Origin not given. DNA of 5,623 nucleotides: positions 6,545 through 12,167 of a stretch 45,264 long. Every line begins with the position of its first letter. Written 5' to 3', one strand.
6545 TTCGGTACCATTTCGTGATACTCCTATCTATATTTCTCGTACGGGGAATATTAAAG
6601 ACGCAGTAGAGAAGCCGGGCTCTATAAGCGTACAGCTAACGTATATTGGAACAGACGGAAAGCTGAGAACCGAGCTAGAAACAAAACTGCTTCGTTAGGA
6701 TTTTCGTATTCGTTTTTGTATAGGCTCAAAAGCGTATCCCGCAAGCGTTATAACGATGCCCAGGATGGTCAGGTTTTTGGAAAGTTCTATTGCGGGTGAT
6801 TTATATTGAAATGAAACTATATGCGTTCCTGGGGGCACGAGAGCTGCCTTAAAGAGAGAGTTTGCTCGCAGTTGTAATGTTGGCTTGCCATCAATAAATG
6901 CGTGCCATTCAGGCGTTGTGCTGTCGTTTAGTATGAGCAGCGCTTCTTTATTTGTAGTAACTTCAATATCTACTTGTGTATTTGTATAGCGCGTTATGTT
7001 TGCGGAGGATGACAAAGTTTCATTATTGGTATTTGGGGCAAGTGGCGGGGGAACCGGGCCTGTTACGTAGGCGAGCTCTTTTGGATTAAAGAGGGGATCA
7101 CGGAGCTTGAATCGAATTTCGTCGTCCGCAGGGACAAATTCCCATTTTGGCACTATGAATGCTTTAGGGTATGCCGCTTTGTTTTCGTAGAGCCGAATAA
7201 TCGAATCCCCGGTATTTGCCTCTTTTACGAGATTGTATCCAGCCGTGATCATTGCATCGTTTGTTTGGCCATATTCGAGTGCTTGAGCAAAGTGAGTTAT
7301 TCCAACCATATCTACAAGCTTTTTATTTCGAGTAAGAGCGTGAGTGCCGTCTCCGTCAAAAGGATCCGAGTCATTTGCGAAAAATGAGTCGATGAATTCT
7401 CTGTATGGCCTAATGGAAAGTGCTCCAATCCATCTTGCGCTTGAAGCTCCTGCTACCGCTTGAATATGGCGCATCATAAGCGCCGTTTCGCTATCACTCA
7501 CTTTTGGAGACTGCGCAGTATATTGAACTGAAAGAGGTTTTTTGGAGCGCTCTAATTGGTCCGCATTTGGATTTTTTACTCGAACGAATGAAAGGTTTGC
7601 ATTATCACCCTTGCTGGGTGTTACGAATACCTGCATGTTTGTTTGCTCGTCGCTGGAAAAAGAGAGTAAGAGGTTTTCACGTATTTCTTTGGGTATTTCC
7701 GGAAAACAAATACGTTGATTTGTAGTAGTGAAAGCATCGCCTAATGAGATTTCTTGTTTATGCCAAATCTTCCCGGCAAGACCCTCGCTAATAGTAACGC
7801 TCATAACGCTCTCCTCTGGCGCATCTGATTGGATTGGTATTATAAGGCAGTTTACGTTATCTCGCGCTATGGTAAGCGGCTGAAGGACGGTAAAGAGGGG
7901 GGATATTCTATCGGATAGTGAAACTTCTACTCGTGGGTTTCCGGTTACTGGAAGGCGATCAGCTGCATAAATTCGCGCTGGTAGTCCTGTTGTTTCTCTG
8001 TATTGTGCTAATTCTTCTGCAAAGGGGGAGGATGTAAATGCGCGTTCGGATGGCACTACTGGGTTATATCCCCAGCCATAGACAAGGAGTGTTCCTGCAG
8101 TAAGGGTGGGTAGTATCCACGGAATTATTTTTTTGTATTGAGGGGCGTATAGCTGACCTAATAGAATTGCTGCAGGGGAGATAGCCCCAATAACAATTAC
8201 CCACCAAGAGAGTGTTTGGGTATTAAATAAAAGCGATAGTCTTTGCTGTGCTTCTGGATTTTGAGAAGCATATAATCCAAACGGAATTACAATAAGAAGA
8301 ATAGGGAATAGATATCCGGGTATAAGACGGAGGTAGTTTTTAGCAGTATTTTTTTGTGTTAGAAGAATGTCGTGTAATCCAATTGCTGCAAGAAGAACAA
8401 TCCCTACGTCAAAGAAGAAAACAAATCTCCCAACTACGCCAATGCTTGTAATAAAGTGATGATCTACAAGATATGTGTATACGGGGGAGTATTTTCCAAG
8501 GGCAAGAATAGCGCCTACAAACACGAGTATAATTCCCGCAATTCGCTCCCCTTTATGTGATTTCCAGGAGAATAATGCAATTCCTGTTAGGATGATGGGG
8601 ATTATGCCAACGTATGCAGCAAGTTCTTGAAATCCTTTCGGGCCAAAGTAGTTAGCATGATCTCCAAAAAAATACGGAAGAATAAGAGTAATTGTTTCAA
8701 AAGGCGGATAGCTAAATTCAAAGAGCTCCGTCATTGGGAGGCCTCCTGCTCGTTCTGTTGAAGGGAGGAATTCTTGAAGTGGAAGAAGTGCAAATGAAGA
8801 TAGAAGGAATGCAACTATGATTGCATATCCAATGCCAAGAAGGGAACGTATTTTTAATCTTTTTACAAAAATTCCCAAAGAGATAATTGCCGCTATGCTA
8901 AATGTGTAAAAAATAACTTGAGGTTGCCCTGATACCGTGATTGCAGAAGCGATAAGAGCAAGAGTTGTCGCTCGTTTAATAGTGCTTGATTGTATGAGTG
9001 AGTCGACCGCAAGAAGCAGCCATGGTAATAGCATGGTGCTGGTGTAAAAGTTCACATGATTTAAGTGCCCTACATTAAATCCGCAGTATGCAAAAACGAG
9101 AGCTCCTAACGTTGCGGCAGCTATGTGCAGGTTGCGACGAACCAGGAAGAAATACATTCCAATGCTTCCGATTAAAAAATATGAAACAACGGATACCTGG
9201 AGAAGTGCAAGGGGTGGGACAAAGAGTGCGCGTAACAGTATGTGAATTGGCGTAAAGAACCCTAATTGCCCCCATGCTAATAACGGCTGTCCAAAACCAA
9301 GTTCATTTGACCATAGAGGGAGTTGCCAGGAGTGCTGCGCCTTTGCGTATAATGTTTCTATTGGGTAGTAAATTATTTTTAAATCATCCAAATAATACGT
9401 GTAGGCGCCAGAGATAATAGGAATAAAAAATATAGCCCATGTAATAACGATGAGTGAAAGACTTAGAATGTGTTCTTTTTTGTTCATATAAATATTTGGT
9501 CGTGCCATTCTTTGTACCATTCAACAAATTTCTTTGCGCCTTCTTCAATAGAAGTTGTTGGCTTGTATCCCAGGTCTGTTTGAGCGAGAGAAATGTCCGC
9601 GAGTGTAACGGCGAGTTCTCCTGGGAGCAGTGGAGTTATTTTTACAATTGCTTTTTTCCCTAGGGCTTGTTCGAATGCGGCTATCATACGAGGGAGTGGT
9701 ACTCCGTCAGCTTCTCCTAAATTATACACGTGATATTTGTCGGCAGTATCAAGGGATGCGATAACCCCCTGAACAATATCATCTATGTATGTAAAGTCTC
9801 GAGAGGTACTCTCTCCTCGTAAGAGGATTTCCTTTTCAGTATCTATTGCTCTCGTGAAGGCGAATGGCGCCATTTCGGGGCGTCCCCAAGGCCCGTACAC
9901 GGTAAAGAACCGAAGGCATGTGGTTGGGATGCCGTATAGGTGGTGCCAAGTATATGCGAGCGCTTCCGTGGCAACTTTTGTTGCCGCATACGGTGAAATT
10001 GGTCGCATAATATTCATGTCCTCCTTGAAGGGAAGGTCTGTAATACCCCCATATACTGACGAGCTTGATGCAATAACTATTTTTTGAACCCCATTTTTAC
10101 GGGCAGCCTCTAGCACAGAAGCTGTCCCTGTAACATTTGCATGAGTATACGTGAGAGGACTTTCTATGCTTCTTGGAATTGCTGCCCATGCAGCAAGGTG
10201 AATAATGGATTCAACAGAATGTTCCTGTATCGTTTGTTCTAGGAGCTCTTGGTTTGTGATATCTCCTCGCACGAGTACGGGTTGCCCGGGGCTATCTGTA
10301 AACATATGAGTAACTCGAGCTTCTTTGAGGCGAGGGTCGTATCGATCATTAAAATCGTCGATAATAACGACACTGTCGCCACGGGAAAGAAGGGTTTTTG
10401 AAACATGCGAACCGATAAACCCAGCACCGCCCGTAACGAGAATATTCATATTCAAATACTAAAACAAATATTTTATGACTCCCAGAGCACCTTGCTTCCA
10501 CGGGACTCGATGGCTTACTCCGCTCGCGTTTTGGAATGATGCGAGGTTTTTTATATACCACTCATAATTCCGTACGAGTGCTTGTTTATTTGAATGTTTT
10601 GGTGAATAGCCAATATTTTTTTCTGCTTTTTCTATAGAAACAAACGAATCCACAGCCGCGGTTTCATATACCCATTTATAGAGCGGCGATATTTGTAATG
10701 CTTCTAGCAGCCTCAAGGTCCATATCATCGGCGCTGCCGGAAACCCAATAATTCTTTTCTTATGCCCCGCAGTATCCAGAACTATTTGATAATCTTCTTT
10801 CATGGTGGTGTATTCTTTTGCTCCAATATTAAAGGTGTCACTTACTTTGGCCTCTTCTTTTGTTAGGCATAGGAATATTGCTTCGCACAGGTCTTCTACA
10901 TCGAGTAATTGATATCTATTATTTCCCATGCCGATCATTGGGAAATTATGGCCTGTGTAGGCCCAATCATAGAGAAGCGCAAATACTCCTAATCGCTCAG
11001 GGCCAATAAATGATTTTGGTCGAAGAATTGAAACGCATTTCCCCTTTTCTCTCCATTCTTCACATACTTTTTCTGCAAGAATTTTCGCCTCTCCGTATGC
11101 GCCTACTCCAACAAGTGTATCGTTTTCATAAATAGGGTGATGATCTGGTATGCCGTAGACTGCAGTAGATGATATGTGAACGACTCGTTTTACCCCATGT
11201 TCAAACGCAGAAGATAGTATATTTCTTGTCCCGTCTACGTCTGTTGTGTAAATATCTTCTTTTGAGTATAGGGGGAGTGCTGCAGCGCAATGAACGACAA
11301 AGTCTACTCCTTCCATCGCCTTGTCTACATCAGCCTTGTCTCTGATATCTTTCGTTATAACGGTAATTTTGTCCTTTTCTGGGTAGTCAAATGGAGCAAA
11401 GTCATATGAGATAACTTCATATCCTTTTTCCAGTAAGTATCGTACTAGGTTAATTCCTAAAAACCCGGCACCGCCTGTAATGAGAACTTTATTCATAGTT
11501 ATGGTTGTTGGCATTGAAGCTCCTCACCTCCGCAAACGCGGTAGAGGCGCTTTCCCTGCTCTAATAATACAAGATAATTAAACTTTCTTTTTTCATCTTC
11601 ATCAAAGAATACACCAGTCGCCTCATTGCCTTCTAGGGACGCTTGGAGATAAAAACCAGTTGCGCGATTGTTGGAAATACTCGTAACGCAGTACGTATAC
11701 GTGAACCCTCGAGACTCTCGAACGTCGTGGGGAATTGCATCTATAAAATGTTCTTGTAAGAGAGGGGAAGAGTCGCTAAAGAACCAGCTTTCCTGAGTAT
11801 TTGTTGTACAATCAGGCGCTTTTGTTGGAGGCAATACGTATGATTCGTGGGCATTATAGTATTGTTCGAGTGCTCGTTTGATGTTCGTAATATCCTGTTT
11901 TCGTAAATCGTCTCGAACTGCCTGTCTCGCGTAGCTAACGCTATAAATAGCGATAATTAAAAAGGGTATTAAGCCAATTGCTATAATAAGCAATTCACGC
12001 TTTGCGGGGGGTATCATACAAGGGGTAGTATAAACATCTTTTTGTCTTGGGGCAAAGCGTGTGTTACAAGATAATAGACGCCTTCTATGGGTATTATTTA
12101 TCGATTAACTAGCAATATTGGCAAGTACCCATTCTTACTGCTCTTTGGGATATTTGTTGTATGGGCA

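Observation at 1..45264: An island built around 13 GT-C membrane glycosyltransferases and their lipid-sugar donor synthases, lacking the classical polysaccharide export toolkit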

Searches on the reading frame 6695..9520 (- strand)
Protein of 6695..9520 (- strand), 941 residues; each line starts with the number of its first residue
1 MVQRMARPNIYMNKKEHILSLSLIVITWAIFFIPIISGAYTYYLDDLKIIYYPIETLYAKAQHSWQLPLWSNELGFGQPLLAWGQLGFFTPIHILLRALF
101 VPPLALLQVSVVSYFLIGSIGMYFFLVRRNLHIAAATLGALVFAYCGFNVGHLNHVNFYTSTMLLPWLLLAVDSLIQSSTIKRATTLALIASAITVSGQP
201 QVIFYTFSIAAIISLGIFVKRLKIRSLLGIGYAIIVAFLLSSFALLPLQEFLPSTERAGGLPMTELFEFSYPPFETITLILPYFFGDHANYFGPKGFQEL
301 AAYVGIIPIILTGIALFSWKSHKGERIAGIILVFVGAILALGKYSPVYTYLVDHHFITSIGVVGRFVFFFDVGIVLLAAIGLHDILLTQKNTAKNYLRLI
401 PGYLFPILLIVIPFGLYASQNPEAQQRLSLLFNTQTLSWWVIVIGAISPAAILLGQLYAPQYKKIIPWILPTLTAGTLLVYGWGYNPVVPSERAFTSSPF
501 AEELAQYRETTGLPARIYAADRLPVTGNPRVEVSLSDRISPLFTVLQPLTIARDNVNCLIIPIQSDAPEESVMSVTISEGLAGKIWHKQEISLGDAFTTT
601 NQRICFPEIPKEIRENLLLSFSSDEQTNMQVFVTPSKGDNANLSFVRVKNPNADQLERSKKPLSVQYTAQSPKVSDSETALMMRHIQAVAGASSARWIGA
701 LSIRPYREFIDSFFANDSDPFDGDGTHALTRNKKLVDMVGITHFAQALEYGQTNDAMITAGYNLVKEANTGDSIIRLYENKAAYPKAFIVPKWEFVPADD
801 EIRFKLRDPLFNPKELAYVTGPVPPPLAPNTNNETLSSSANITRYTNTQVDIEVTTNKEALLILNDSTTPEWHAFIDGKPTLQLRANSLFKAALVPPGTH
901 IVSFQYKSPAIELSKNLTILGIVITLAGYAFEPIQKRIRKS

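Call 5: search_protein_families(library=pfam, proteins=[window:6695-9520:-], max_evalue=0.01)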
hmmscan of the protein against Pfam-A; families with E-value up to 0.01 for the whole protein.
window:6695-9520:- (941 aa): 1 family
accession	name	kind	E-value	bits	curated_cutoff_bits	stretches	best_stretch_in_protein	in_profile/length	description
PF09586.16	YfhO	-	2.2e-14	53.3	28.5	2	25-460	6-419/835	Bacterial membrane protein YfhO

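Call 16: search_protein_families(library=ncbifam, proteins=[window:6695-9520:-], max_evalue=0.01)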
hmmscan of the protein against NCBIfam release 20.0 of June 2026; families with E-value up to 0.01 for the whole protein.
window:6695-9520:- (941 aa): 0 families

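Call 86: find_encoding_contigs(protein=window:6695-9487:-, flank=10000, max_places=4)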
Protein window:6695-9487:- (930 aa): no gene with exactly this product is on record in the collection.

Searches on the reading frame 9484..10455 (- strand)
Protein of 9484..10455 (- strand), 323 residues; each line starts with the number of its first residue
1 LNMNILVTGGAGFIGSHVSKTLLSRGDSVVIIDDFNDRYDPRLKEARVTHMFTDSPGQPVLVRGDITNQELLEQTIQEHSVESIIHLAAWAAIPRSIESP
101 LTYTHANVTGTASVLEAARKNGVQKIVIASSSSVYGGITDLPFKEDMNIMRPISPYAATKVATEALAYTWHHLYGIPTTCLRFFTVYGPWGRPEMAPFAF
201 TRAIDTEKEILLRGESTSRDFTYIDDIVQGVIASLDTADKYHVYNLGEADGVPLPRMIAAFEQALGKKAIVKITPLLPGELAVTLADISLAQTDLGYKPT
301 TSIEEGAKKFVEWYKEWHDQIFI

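Call 5: search_protein_families(library=pfam, proteins=[window:9484-10455:-], max_evalue=0.01)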
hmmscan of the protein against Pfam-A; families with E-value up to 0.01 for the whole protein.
window:9484-10455:- (323 aa): 10 families
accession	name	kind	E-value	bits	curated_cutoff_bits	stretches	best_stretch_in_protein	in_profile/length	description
PF01370.27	Epimerase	-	8.5e-58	196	20.9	1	5-247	1-240/240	NAD dependent epimerase/dehydratase family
PF16363.11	GDP_Man_Dehyd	-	3.4e-57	194.8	27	1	6-309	1-331/332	GDP-mannose 4,6 dehydratase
PF01073.25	3Beta_HSD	-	9.1e-22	77.8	22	1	6-232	1-226/280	3-beta hydroxysteroid dehydrogenase/isomerase family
PF02719.21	Polysacc_synt_2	-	2.5e-19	70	20.2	1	5-247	1-229/293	Polysaccharide biosynthesis protein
PF04321.23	RmlD_sub_bind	-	5.5e-16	58.9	27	1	3-248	1-217/287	RmlD substrate binding domain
PF07993.18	NAD_binding_4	-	1.4e-11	44.5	20.1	1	7-188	1-209/258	Male sterility protein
PF13460.12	NAD_binding_10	-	6.4e-08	33.1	27.2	1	9-164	1-128/184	NAD(P)H-binding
PF08659.16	KR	-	4.3e-06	27.2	22.6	1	5-135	3-140/180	KR domain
PF00106.31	adh_short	-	0.00015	21.7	26.6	1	5-83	3-77/195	short chain dehydrogenase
PF05368.20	NmrA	-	0.01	15.9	27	0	2-130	2-106/298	NmrA-like family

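Call 55: search_protein_families(library=ncbifam, proteins=[window:9484-10455:-], max_evalue=0.00001)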
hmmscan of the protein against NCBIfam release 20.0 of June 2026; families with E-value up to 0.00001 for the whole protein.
window:9484-10455:- (323 aa): 25 families
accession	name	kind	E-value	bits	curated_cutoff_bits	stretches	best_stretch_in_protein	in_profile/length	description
TIGR01179.1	galE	equivalog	4.5e-54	183.5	262.3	2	4-188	1-178/332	UDP-glucose 4-epimerase GalE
TIGR01181.1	dTDP_gluc_dehyt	equivalog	5.5e-48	163.7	365.1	1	4-317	1-314/321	dTDP-glucose 4,6-dehydratase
TIGR04180.1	EDH_00030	hypoth_equivalog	2e-45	155.1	475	1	5-253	1-244/297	NAD-dependent 4,6-dehydratase LegB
NF007956.0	PRK10675.1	subfamily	5.6e-44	150.6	394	2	3-167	1-160/338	UDP-glucose 4-epimerase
NF011728.1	PRK15181.1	equivalog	1.7e-38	132.6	760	1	5-321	18-344/348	Vi polysaccharide biosynthesis UDP-N-acetylglucosaminuronic acid C-4 epimerase TviC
TIGR02197.1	heptose_epim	equivalog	2.9e-32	112.1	274.6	1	5-316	1-315/316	ADP-glyceromanno-heptose 6-epimerase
NF007490.0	PRK10084.1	subfamily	7.6e-28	97.5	649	1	3-316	1-336/361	dTDP-glucose 4,6-dehydratase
NF007582.0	PRK10217.1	equivalog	4.7e-27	95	698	1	4-315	3-332/355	dTDP-glucose 4,6-dehydratase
NF042422.1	oxyalk_red_OleD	equivalog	1.5e-23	83.7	580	1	3-238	1-218/329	2-alkyl-3-oxoalkanoate reductase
TIGR02622.1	CDP_4_6_dhtase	equivalog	1.2e-22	80.5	278.45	1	3-317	5-334/352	CDP-glucose 4,6-dehydratase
NF043036.1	ErythonDh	equivalog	1.6e-20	73.5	325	1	3-206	1-199/321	D-erythronate dehydrogenase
TIGR03466.1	HpnA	hypoth_equivalog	4.1e-17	62.1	367.65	1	4-269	2-250/327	hopanoid-associated sugar epimerase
NF042423.1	oxyalk_red_Shew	equivalog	5.9e-17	61.7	580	1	4-232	10-218/331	2-alkyl-3-oxoalkanoate reductase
NF047922.1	GDPFucSynFcl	equivalog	1.7e-15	57.3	500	1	65-318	38-305/308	GDP-L-fucose synthase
TIGR01472.1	gmd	equivalog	6.9e-15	55.1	415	1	6-180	4-179/342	GDP-mannose 4,6-dehydratase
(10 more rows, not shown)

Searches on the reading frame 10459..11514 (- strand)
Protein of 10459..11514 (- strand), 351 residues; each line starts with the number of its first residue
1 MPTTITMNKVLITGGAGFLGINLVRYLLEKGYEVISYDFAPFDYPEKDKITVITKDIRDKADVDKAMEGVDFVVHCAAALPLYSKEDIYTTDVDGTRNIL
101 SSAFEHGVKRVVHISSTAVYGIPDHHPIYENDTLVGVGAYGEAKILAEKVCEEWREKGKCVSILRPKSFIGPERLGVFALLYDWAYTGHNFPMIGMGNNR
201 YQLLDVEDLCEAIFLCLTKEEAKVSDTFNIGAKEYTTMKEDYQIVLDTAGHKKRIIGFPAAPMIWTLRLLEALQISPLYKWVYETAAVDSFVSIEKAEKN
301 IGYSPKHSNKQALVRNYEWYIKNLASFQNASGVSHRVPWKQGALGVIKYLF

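Call 5: search_protein_families(library=pfam, proteins=[window:10459-11514:-], max_evalue=0.01)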
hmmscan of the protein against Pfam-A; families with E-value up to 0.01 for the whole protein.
window:10459-11514:- (351 aa): 9 families
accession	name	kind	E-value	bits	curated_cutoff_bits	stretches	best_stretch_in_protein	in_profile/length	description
PF01370.27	Epimerase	-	1.9e-43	149.1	20.9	1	10-231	1-240/240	NAD dependent epimerase/dehydratase family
PF16363.11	GDP_Man_Dehyd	-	2.2e-24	87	27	1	11-309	1-325/332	GDP-mannose 4,6 dehydratase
PF01073.25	3Beta_HSD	-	3e-22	79.4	22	1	11-217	1-229/280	3-beta hydroxysteroid dehydrogenase/isomerase family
PF13460.12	NAD_binding_10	-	6.3e-15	56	27.2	1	14-169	1-146/184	NAD(P)H-binding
PF07993.18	NAD_binding_4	-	3.8e-14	52.9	20.1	1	60-173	79-211/258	Male sterility protein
PF04321.23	RmlD_sub_bind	-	1.3e-13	51.2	27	1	9-165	2-147/287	RmlD substrate binding domain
PF02719.21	Polysacc_synt_2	-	7.8e-10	38.8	20.2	1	10-116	1-128/293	Polysaccharide biosynthesis protein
PF05368.20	NmrA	-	1.4e-05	25.3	27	1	8-113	3-104/298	NmrA-like family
PF00106.31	adh_short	-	0.0014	18.6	26.6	1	9-77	2-85/195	short chain dehydrogenase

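Call 55: search_protein_families(library=ncbifam, proteins=[window:10459-11514:-], max_evalue=0.00001)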
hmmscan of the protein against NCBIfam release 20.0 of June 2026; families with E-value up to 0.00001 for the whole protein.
window:10459-11514:- (351 aa): 26 families (the best 25 are shown)
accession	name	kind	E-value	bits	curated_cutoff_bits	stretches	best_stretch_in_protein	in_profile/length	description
TIGR03466.1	HpnA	hypoth_equivalog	1.8e-32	112.5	367.65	1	9-323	2-324/327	hopanoid-associated sugar epimerase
NF042422.1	oxyalk_red_OleD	equivalog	6.4e-27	94.8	580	1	9-317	2-325/329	2-alkyl-3-oxoalkanoate reductase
TIGR04180.1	EDH_00030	hypoth_equivalog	6.8e-26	91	475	1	10-252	1-259/297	NAD-dependent 4,6-dehydratase LegB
TIGR01181.1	dTDP_gluc_dehyt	equivalog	4.1e-23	82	365.1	1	9-327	1-318/321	dTDP-glucose 4,6-dehydratase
NF042423.1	oxyalk_red_Shew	equivalog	9.7e-22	77.5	580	1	6-175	7-180/331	2-alkyl-3-oxoalkanoate reductase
TIGR01179.1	galE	equivalog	1.8e-21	76.4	262.3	1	9-157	1-162/332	UDP-glucose 4-epimerase GalE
NF052578.1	StrlDmthSdmBMthl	equivalog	3.8e-16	59.8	600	1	10-251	3-247/328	sterol demethylase protein SdmB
TIGR01746.1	Thioester-redct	subfamily_domain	5.5e-15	55.5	213.35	1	59-179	78-205/371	thioester reductase domain-containing protein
NF043036.1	ErythonDh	equivalog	1.1e-14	54.3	325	1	9-158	2-167/321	D-erythronate dehydrogenase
TIGR02622.1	CDP_4_6_dhtase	equivalog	3.8e-14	52.6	278.45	1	8-156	5-170/352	CDP-glucose 4,6-dehydratase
TIGR03589.1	PseB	equivalog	6.9e-13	48.2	407.75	1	8-116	5-125/324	UDP-N-acetylglucosamine 4,6-dehydratase (inverting)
NF004520.0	PRK05865.1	equivalog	1.9e-12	45.9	1509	1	9-118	2-105/854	sugar epimerase family protein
NF041293.1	G6PDh_Azf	equivalog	7.1e-12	45.3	400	1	8-119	3-118/252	NAD-dependent glucose-6-phosphate dehydrogenase Azf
TIGR02197.1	heptose_epim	equivalog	1.5e-11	44.1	274.6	1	10-152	1-150/316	ADP-glyceromanno-heptose 6-epimerase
NF047922.1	GDPFucSynFcl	equivalog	1.6e-11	44.2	500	0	8-157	3-151/308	GDP-L-fucose synthase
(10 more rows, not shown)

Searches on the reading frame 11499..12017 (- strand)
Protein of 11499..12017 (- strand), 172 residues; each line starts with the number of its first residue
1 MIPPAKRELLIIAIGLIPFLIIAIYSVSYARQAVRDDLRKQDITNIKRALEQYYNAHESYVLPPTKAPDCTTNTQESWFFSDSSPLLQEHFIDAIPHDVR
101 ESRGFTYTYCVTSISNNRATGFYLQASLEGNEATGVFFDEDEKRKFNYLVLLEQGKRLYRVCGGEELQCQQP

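Call 5: search_protein_families(library=pfam, proteins=[window:11499-12017:-], max_evalue=0.01)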
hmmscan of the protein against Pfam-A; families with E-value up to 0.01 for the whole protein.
window:11499-12017:- (172 aa): 0 families

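Call 21: search_protein_families(library=ncbifam, proteins=[window:11499-12017:-], max_evalue=0.01)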
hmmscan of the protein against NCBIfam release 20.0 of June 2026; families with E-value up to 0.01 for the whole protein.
window:11499-12017:- (172 aa): 0 families
